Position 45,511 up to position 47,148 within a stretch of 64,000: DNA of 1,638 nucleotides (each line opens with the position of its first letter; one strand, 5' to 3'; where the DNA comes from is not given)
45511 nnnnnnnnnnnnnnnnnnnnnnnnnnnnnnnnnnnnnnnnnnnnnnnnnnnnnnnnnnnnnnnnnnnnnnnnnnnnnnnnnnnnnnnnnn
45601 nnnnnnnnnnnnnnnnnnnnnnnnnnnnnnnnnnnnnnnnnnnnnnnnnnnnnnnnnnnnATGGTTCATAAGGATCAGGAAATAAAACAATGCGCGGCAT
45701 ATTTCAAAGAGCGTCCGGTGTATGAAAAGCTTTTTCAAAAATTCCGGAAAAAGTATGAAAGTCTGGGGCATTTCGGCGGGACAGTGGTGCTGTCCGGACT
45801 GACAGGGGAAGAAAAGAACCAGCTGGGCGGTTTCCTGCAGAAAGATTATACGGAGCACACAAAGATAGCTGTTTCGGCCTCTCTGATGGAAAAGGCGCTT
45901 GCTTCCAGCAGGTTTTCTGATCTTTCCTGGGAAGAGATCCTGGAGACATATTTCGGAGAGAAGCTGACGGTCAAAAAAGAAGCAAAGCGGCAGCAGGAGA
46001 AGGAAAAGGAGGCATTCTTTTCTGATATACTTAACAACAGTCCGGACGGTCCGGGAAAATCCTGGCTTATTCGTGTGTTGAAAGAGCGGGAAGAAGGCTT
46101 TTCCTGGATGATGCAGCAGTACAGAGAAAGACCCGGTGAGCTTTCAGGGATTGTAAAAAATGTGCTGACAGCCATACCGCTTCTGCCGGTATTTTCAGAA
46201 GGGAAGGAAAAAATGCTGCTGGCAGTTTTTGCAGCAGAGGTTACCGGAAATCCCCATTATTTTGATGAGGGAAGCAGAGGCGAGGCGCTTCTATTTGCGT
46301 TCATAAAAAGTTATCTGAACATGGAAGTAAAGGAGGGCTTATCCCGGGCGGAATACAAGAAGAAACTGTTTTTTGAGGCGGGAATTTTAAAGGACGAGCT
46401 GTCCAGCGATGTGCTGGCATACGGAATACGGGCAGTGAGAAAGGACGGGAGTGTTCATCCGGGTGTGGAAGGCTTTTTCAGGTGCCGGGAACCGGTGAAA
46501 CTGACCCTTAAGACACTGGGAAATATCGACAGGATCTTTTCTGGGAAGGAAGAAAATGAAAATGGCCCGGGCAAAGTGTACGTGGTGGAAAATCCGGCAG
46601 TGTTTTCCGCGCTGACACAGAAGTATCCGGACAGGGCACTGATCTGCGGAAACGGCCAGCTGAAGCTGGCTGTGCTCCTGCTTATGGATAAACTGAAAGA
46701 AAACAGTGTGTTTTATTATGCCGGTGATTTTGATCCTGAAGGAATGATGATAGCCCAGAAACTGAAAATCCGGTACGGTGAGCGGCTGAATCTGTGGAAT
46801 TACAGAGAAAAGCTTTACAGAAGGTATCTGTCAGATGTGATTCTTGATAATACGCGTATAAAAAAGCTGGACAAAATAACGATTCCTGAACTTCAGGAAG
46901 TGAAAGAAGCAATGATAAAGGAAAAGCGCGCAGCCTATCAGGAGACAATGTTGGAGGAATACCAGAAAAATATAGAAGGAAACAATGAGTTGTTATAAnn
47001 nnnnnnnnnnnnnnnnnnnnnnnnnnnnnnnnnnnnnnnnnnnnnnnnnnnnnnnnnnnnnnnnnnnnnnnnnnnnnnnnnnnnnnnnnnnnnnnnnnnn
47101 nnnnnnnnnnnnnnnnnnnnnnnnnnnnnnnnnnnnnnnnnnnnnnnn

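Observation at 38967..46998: Translationally coupled four-gene SMC-like ATPase + Toprim operon: a type II Wadjet (JetABCD) anti-plasmid system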

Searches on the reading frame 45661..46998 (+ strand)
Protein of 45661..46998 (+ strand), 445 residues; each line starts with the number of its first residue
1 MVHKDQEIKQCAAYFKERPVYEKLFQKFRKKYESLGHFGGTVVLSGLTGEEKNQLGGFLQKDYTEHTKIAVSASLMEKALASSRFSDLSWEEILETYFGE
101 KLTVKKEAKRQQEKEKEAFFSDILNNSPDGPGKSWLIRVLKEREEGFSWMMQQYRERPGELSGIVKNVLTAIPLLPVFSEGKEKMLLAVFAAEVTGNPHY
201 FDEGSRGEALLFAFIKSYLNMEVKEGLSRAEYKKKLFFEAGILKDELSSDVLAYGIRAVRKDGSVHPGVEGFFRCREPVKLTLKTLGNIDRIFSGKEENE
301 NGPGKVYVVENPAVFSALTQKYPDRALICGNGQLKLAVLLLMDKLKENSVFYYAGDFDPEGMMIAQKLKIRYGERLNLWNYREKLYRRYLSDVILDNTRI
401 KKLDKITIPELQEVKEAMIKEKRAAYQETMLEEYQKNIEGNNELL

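Call 3: search_protein_families(library=pfam, proteins=[window:45661-46998:+], max_evalue=0.01)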
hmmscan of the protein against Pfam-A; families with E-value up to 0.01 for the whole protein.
window:45661-46998:+ (445 aa): 4 families
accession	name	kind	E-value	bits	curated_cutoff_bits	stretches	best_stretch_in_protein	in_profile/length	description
PF11796.13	DUF3323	-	3.2e-51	174.6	26.6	1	39-258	2-209/209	Protein of unknown function N-terminus (DUF3323)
PF09664.16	DUF2399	-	1.4e-25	90.3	23.4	1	299-433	14-147/152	Protein of unknown function C-terminus (DUF2399)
PF23947.1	DUF7281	-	1.7e-06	28.2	27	1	306-433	45-177/183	Domain of unknown function (DUF7281)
PF09983.15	JetD_C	-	2.8e-06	27.2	22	1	298-379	35-114/179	Wadjet protein JetD, C-terminal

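Call 4: search_protein_families(library=ncbifam, proteins=[window:45661-46998:+], max_evalue=0.01)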
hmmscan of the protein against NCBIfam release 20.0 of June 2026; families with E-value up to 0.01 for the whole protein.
window:45661-46998:+ (445 aa): 1 family
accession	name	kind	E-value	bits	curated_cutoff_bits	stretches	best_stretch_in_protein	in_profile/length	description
TIGR02679.1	TIGR02679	hypoth_equivalog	9.3e-52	176.4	196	1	37-433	2-377/382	TIGR02679 family protein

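Call 5: search_protein_families(library=padloc, proteins=[window:45661-46998:+], max_evalue=0.01)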
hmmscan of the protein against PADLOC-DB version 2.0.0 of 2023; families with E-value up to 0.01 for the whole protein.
window:45661-46998:+ (445 aa): 8 families
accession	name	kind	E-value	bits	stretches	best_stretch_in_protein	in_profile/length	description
PDLC00556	JetD2|JetD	-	3.1e-146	485.9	1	5-442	2-428/430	DUF2220; DUF3322; DUF2399 domain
PDLC00557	JetD2|JetD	-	1.3e-57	194.2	1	17-435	13-414/423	DUF2220; DUF3322; DUF2399 domain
PDLC00555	JetD2|JetD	-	3.2e-23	80.2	2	311-437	335-460/472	DUF2220; DUF3322; DUF2399 domain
PDLC00533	JetD1|JetD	-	2e-10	38.3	1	23-432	7-407/409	DUF2220; DUF3322; DUF2399 domain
PDLC00591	JetD3|JetD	-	2.1e-07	28.6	1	325-430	225-330/350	DUF2239; DUF2220 domain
PDLC00524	JetD1|JetD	-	4.3e-07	27.3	1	342-431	295-386/387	DUF2220; DUF3322; DUF2399 domain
PDLC00592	JetD3|JetD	-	1.6e-05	22.4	1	298-428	177-320/346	DUF2239; DUF2220 domain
PDLC00594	JetD3|JetD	-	0.0004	17.9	1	301-371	187-263/345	DUF2239; DUF2220 domain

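Call 27: search_solved_structures(query=window:45661-46998:+, max_evalue=1, show_alignments=2)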
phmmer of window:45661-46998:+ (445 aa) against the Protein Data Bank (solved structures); distinct sequences matched with E-value up to 1: 0.

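Call 47: find_homologous_proteins(query=window:45661-46998:+, max_evalue=1e-10)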
Query window:45661-46998:+ (445 aa): 1223 proteins with E <= 1e-10 among 8000 candidates; the best 120 are listed.
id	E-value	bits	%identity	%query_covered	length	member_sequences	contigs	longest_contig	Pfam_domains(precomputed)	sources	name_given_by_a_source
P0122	2.6e-281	951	96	100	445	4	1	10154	PF09664.17,PF11796.14,PF23947.2,PF09983.16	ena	-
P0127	1.2e-167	576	60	97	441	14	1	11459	PF09664.17,PF11796.14,PF23947.2,PF09983.16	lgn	-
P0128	3.2e-163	562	58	99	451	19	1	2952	PF09664.17,PF11796.14,PF23947.2,PF09983.16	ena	-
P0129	2.4e-155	536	58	97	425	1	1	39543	PF09664.17,PF11796.14,PF23947.2,PF09983.16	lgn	-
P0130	4.8e-155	535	58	96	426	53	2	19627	PF09664.17,PF11796.14,PF23947.2,PF09983.16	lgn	-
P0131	2.4e-154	532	55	98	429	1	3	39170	PF09664.17,PF11796.14,PF23947.2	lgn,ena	-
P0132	7.6e-154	531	58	96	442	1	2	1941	PF09664.17,PF11796.14,PF23947.2,PF09983.16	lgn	-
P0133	1.0e-153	530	58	96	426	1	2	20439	PF09664.17,PF11796.14,PF23947.2,PF09983.16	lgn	-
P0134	1.0e-153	530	58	96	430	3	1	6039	PF09664.17,PF11796.14,PF23947.2,PF09983.16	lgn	-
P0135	1.8e-153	530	59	96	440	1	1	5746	PF09664.17,PF11796.14,PF23947.2,PF09983.16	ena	-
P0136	2.7e-153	529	58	96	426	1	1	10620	PF09664.17,PF11796.14,PF23947.2,PF09983.16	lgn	-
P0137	2.7e-153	529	58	96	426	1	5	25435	PF09664.17,PF11796.14,PF23947.2,PF09983.16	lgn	-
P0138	2.7e-153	529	58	96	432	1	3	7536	PF09664.17,PF11796.14,PF23947.2,PF09983.16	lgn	-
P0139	4.3e-153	528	58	96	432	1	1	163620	PF09664.17,PF11796.14,PF23947.2,PF09983.16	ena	-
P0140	5.4e-153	528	59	96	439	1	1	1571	PF09664.17,PF11796.14,PF23947.2,PF09983.16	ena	-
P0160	2.8e-150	519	55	96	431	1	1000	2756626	PF09664.17,PF11796.14,PF23947.2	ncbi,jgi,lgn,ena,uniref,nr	ncbi:TIGR02679 domain-containing protein [[Ruminococcus] torques]|jgi:uncharacterized protein (TIGR0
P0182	9.9e-150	517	54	97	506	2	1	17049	PF09664.17,PF11796.14,PF23947.2,PF09983.16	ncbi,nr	ncbi:MAG: TIGR02679 family protein [Eubacteriales bacterium]|nr:TIGR02679 family protein [Eubacteria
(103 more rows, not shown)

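Call 58: predict_structure(alignment_id=A2)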
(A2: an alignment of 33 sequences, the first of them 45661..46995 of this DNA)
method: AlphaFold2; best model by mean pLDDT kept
length: 445 residues; sequences in the alignment: 33
mean_pLDDT: 87.5   pTM: 0.66
mean pLDDT of the five models: 87.5, 87.1, 86.9, 86.8, 86.6
residues with pLDDT >= 90: 258; 70-90: 154; 50-70: 24; < 50: 9
segments of 3 or more residues with pLDDT < 50: 297-299, 440-445
pLDDT, mean of each block of 10 residues (from residue 1): 79 92 93 84 91 90 88 93 90 89 71 89 91 93 87 90 93 89 83 93 92 92 74 88 73 93 91 93 86 70 84 92 89 80 91 93 93 92 94 94 95 97 92 70 33
secondary structure, 60 per line:
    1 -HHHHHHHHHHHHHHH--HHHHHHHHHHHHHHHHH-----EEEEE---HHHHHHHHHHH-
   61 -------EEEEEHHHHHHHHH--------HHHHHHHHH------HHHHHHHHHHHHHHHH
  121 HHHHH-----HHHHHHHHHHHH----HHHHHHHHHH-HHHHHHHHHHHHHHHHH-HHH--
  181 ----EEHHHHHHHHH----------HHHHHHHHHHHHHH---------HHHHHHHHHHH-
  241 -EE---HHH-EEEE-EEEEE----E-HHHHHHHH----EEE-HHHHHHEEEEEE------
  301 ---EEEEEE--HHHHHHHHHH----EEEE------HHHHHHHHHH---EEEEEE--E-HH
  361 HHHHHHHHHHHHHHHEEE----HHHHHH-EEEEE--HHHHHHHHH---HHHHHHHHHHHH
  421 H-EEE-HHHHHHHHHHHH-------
elements in order: H2-16 H19-35 E41-45 H49-59 E68-72 H73-81 H90-98 H105-125 H131-142 H147-156 H158-174 H187-195 H206-219 H229-239 E251-254 E256-260 H267-274 E279-281 H283-288 E289-294 E304-309 H312-321 E326-329 H336-345 E349-354 H359-375 E376-378 H383-388 E390-394 H397-405 H409-421 E423-425 H427-438

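Call 61: fold_search(model_id=the predicted structure, library=pdb)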
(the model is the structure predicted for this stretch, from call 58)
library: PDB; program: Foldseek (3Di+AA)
matches with E <= 10: 363; with E <= 0.001: 10
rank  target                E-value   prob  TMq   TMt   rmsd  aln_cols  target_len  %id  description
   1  1d3y_B                3.8e-06  1.00  0.38  0.55   7.7       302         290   14  STRUCTURE OF THE DNA TOPOISOMERASE VI A SUBUNIT (released 1999-11-05)
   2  1d3y_A                4.9e-06  1.00  0.36  0.52   8.0       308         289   14  STRUCTURE OF THE DNA TOPOISOMERASE VI A SUBUNIT (released 1999-11-05)
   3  8uru_A                2.1e-05  1.00  0.36  0.43   6.4       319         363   15  Spo11 core complex with hairpin DNA (released 2024-06-26)
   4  2zbk_A                2.5e-05  1.00  0.29  0.37   7.8       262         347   16  Crystal structure of an intact type II DNA topoisomerase: insights into DNA transfer mechanisms (released 2008-02-12)
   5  8b7f_A                3.0e-05  1.00  0.38  0.45  11.4       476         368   13  Nuclease from C. glutamicum (released 2023-03-29)
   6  7til_B                5.1e-05  1.00  0.26  0.31  18.9       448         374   11  CryoEM structure of JetD from Pseudomonas aeruginosa (released 2022-10-05)
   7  8urq_A                5.9e-05  1.00  0.32  0.39   7.7       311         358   16  Spo11 core complex with gapped DNA (released 2024-06-26)
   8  9o8p_A                7.3e-05  1.00  0.37  0.45   7.4       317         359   11  CryoEM structure of M. mazei topoisomerase VI-minicircle DNA complex (released 2026-02-25)
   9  9o0g_A                4.0e-04  1.00  0.36  0.42   8.0       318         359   10  CryoEM structure of M. mazei topoisomerase VI(A-E342Q)-minicircle DNA complex in cleavage state (released 2026-02-25)
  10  9o0g_C                6.1e-04  1.00  0.35  0.42   8.1       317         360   11  CryoEM structure of M. mazei topoisomerase VI(A-E342Q)-minicircle DNA complex in cleavage state (released 2026-02-25)
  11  9o7o_A                1.2e-03  1.00  0.30  0.36   9.3       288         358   11  CryoEM structure of M. mazei topoisomerase VI(A-E342Q)-minicircle DNA complex in asymmetric state (released 2026-02-25)
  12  2q2e_A                3.1e-02  0.99  0.41  0.55   7.7       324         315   11  Crystal structure of the topoisomerase VI holoenzyme from Methanosarcina mazei (released 2007-07-10)
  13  5eix_G                1.4e-01  0.77  0.14  0.10   6.0       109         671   13  QUINOLONE-STABILIZED CLEAVAGE COMPLEX OF TOPOISOMERASE IV FROM KLEBSIELLA PNEUMONIAE (released 2016-04-13)
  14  5eix_J                2.1e-01  0.75  0.13  0.09   5.9       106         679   13  QUINOLONE-STABILIZED CLEAVAGE COMPLEX OF TOPOISOMERASE IV FROM KLEBSIELLA PNEUMONIAE (released 2016-04-13)
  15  5eix_A                2.3e-01  0.69  0.14  0.09   5.9       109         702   13  QUINOLONE-STABILIZED CLEAVAGE COMPLEX OF TOPOISOMERASE IV FROM KLEBSIELLA PNEUMONIAE (released 2016-04-13)
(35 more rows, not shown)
